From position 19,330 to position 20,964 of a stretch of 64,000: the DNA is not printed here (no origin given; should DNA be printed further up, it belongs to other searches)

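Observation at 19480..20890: Unassigned N-terminal domain of about 470 residues on the Mod-like methyltransferase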

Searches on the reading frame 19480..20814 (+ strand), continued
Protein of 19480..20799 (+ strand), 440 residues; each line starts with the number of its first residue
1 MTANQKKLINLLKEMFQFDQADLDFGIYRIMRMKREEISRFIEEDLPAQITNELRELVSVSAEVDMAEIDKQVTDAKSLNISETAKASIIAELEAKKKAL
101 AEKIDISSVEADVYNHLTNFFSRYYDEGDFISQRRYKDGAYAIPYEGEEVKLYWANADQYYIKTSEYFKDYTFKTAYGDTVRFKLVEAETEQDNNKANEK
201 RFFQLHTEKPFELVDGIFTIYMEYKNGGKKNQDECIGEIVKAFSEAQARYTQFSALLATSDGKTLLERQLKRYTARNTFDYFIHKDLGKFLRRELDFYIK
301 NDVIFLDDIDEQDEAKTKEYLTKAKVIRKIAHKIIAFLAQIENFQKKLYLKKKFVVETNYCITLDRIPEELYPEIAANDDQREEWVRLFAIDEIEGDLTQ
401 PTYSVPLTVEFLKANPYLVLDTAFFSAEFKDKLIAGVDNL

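Call 78: search_protein_families(library=padloc, proteins=[window:19480-20634:+], max_evalue=1)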
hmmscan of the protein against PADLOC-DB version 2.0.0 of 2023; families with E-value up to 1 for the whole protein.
window:19480-20634:+ (385 aa): 2 families
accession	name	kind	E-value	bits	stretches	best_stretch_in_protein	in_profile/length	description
PDLC03646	MTase_III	-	3.1e-89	298.1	2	6-202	5-199/1057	Type III methyltransferase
PDLC03638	MTase_III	-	7.4e-22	75.5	1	105-370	56-304/816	Type III methyltransferase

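Call 83: search_protein_families(library=pfam, alignment_id=A1, max_evalue=5)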
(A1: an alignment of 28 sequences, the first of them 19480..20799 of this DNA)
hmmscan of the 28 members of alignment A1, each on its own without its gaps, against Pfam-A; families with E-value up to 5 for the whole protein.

A. member 1, window:19480-20799:+ (440 aa): 0 families

B. families by the number of members that match (of 28 scanned): 39 families (the first 25 are shown)
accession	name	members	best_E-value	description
PF24049.1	YOMG_N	3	0.0068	YOMG N-terminal domain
PF06777.17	HBB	3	0.041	Helical and beta-bridge domain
PF14712.11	Snapin_Pallidin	3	1.5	Snapin/Pallidin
PF04286.17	DUF445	2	0.0014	Protein of unknown function (DUF445)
PF17910.6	FeoB_Cyto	2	0.08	FeoB cytosolic helical domain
PF10737.14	GerPC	2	0.15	Spore germination protein GerPC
PF02403.27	Seryl_tRNA_N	1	0.0062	Seryl-tRNA synthetase N-terminal domain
PF15650.12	Tox-REase-9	1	0.0076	Restriction endonuclease fold toxin 9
PF19807.5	DUF6290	1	0.013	Family of unknown function (DUF6290)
PF03602.21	Cons_hypoth95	1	0.021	Conserved hypothetical protein 95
PF00631.27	G-gamma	1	0.032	GGL domain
PF05046.19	Img2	1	0.043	Mitochondrial large subunit ribosomal protein (Img2)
PF08439.15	Peptidase_M3_N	1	0.048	Oligopeptidase F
PF07704.17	PSK_trans_fac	1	0.053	Rv0623-like transcription factor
PF15704.10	Mt_ATP_synt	1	0.053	Mitochondrial ATP synthase subunit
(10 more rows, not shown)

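Call 88: search_protein_families(library=pfam, proteins=[L091:5965-8928:+, L003:7111-9987:+], max_evalue=0.001)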
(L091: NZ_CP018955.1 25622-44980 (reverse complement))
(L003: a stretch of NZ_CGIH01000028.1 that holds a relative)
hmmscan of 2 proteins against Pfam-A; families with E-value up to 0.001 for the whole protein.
L091:5965-8928:+ (987 aa): 4 families
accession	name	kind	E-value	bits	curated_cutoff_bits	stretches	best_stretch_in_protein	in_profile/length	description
PF00176.29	SNF2-rel_dom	-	1.9e-33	116.3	24.9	1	41-293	1-259/290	SNF2-related domain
PF00271.37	Helicase_C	-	1.8e-20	73.6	23.5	1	455-561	6-110/110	Helicase conserved C-terminal domain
PF00270.35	DEAD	-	1.9e-08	34.7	26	1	42-200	4-161/167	DEAD/DEAH box helicase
PF13872.12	AAA_34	-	0.00026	20.4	27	0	49-92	54-97/306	P-loop containing NTP hydrolase pore-1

L003:7111-9987:+ (959 aa): 4 families
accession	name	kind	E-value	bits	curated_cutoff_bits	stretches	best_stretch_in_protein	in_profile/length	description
PF00176.29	SNF2-rel_dom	-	2.9e-35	122.2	24.9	1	65-308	17-266/290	SNF2-related domain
PF00271.37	Helicase_C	-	2.2e-20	73.4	23.5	1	447-553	6-110/110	Helicase conserved C-terminal domain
PF00270.35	DEAD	-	1.4e-09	38.3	26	1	66-210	15-162/167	DEAD/DEAH box helicase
PF04851.21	ResIII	-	4.3e-08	33.7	22.5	1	63-207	21-162/164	Type III restriction enzyme, res subunit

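Call 91: find_related_loci(query=A1, collection=viral_contigs, flank=6000)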
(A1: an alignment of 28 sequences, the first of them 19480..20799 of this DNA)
Query A1 (440 aa) in viral_contigs; peptide patterns used: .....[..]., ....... (x = any residue, [..] = any of these).
81 stretches matched a pattern; 22 encode a relative of the query (tblastn E <= 1e-3); 21 distinct loci.
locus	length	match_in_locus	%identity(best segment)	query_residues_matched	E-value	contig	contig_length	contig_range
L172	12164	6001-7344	76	1-440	0e+0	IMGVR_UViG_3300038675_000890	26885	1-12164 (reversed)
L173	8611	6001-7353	74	1-440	0e+0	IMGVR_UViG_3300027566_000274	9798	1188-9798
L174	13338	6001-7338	73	1-440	0e+0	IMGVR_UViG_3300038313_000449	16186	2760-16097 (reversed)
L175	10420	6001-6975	71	1-320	1e-155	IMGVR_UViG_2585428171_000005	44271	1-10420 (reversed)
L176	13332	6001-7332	53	1-440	3e-140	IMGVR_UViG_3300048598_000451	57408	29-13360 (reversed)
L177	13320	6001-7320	50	1-436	2e-134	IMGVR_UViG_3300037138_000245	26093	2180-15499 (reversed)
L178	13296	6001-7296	51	14-440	3e-130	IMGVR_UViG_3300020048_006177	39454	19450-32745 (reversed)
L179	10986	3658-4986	50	1-440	2e-130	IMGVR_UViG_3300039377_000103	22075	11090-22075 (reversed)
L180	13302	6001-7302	48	1-435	3e-129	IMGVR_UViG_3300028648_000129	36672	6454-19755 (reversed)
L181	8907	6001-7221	50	1-440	4e-129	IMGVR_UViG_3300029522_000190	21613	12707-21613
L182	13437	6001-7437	46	5-437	7e-125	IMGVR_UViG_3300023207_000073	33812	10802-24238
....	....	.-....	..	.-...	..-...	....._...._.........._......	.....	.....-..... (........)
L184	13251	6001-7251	44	6-440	3e-110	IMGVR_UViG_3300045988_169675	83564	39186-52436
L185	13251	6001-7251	44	6-440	3e-110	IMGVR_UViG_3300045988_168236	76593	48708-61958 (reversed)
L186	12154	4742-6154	43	1-440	7e-108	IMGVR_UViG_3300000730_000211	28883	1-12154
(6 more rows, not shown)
